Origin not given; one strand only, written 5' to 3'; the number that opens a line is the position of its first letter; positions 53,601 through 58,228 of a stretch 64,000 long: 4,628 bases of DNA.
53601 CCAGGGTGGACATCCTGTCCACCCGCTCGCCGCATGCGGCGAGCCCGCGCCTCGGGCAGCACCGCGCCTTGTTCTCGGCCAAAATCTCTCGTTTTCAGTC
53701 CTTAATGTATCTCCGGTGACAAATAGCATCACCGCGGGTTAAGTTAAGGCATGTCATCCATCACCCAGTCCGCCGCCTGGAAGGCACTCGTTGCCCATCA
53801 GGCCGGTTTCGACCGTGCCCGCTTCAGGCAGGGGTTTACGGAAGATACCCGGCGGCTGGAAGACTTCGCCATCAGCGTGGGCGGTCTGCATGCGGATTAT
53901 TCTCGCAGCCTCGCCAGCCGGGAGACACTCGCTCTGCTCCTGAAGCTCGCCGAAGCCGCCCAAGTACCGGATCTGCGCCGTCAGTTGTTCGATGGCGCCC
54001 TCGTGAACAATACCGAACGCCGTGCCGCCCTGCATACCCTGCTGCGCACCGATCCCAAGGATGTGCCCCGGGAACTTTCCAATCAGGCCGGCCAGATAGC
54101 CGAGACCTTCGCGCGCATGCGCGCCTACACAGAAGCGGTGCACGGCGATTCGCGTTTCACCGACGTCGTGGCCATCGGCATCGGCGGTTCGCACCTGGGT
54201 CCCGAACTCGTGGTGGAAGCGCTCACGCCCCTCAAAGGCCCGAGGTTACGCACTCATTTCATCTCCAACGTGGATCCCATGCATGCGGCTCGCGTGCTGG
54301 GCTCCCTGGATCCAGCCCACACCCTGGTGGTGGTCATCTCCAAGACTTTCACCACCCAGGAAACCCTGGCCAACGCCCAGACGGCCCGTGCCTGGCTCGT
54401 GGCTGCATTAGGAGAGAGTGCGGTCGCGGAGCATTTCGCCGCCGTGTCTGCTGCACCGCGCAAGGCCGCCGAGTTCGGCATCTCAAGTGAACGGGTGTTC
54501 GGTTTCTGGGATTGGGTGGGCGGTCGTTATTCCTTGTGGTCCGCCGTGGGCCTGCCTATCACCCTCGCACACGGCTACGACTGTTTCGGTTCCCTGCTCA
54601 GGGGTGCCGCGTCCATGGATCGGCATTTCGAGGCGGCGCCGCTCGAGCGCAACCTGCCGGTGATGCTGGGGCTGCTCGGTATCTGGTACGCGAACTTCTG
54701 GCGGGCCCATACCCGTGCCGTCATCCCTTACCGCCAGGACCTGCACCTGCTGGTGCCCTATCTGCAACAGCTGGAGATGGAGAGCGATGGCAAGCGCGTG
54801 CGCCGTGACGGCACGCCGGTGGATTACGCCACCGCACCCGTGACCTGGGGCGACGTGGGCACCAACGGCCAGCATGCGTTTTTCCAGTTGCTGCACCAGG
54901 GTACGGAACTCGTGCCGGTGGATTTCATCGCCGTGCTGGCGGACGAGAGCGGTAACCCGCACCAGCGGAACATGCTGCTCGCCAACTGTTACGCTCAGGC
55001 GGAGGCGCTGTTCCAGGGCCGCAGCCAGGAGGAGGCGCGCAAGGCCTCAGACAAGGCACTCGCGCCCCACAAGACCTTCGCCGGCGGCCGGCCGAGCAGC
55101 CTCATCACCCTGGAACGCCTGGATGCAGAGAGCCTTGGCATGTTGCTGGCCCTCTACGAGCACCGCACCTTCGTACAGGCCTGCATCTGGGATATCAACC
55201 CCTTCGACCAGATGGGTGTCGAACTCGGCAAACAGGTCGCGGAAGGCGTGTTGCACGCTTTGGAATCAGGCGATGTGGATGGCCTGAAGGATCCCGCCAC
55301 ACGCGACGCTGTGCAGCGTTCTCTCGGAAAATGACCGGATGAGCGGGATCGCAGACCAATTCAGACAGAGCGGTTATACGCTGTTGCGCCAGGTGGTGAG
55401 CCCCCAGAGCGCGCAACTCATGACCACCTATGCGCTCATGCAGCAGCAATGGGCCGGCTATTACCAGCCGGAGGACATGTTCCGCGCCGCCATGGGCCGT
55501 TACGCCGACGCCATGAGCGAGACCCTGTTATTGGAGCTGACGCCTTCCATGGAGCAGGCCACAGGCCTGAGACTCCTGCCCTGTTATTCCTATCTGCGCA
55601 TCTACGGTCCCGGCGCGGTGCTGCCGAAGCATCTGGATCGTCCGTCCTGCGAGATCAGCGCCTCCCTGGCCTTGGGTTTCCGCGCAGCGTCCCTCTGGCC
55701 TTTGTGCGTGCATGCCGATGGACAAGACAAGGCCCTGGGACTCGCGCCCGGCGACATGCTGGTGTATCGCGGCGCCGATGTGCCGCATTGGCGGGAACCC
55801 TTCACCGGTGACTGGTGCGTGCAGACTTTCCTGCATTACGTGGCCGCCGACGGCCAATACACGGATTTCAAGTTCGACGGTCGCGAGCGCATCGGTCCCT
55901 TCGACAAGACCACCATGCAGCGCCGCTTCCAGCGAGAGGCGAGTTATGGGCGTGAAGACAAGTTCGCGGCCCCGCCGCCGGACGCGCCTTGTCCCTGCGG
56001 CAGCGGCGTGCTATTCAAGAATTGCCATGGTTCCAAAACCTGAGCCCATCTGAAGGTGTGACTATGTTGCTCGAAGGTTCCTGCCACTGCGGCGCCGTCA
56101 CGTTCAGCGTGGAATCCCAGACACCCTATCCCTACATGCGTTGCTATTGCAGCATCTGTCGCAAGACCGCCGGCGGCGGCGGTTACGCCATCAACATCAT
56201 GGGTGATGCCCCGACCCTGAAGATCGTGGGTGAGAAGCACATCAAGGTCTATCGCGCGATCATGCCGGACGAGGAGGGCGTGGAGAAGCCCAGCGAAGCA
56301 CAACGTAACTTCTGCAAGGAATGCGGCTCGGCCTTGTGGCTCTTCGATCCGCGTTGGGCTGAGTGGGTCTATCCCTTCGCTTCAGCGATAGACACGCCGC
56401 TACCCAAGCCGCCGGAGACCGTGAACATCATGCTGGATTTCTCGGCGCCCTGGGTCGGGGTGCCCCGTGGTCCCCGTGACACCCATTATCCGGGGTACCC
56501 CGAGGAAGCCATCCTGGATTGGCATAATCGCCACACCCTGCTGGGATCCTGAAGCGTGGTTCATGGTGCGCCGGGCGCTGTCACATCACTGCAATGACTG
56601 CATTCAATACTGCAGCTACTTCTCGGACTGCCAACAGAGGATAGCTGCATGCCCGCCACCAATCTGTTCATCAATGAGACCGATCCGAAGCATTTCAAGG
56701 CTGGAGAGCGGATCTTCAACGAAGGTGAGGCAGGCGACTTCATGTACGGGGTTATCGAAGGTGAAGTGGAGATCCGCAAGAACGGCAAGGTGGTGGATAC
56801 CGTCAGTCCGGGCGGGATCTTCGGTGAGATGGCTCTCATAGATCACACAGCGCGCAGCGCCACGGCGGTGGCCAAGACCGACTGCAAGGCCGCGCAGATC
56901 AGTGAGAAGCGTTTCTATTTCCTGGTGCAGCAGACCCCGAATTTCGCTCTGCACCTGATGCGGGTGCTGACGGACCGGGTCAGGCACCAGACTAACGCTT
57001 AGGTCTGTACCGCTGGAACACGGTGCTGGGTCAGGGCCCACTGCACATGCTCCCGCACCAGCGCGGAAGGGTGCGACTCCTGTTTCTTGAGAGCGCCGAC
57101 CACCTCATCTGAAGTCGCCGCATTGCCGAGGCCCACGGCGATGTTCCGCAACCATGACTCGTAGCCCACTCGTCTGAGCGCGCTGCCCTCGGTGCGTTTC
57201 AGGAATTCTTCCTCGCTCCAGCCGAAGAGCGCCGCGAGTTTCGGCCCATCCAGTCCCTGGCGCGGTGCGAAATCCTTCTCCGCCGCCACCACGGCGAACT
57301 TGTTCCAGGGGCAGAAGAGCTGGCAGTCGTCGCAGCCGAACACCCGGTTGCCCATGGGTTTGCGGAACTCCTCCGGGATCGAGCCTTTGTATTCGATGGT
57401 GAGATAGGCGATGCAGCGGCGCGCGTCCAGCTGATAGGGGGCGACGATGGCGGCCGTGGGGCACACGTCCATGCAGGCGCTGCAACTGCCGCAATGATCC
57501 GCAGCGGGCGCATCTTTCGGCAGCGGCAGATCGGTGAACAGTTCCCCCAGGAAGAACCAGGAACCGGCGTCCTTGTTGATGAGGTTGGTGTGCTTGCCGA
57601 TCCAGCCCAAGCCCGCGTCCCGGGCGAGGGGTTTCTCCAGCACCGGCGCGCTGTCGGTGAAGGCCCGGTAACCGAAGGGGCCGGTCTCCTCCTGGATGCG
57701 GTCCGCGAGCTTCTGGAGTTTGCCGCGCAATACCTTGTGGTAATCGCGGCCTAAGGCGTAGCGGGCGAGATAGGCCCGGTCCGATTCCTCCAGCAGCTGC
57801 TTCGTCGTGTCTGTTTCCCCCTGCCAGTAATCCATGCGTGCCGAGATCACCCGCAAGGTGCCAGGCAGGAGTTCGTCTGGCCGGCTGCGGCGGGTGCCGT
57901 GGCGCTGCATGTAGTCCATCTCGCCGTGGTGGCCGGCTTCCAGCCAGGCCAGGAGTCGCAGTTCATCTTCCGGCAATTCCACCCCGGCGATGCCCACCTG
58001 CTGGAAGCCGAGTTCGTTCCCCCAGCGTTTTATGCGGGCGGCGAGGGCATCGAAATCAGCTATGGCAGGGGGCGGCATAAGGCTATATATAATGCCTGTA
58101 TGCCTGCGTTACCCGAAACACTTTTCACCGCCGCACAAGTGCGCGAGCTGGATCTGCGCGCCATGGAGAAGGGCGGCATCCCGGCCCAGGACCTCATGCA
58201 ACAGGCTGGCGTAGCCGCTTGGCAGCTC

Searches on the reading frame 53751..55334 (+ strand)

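Call 80: search_protein_families(library=pfam, proteins=[window:53751-55334:+], max_evalue=0.00001)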
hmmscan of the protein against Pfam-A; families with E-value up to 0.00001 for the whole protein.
window:53751-55334:+ (527 aa): 1 family
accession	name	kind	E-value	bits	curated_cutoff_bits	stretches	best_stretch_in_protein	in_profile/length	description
PF00342.24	PGI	-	6.8e-171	569.6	22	1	49-517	1-482/486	Phosphoglucose isomerase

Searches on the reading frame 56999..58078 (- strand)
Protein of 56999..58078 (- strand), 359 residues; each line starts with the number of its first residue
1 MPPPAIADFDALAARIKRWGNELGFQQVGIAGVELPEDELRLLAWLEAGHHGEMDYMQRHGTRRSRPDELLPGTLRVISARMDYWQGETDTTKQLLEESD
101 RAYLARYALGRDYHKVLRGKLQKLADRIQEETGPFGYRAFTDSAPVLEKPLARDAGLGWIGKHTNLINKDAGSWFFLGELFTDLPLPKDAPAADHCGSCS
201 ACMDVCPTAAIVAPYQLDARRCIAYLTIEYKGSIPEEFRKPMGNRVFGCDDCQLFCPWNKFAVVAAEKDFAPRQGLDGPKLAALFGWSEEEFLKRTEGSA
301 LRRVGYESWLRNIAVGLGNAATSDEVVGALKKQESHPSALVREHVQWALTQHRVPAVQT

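Call 80: search_protein_families(library=pfam, proteins=[window:56999-58078:-], max_evalue=0.00001)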
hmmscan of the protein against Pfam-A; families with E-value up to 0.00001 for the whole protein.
window:56999-58078:- (359 aa): 2 families
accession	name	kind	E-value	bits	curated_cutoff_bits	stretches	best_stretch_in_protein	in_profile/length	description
PF08331.15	QueG_DUF1730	-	1.1e-23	83.3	25.1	1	64-143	1-77/77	Epoxyqueuosine reductase QueG, DUF1730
PF13484.11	Fer4_16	-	3.2e-23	82.7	30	1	195-259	1-66/66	4Fe-4S double cluster binding domain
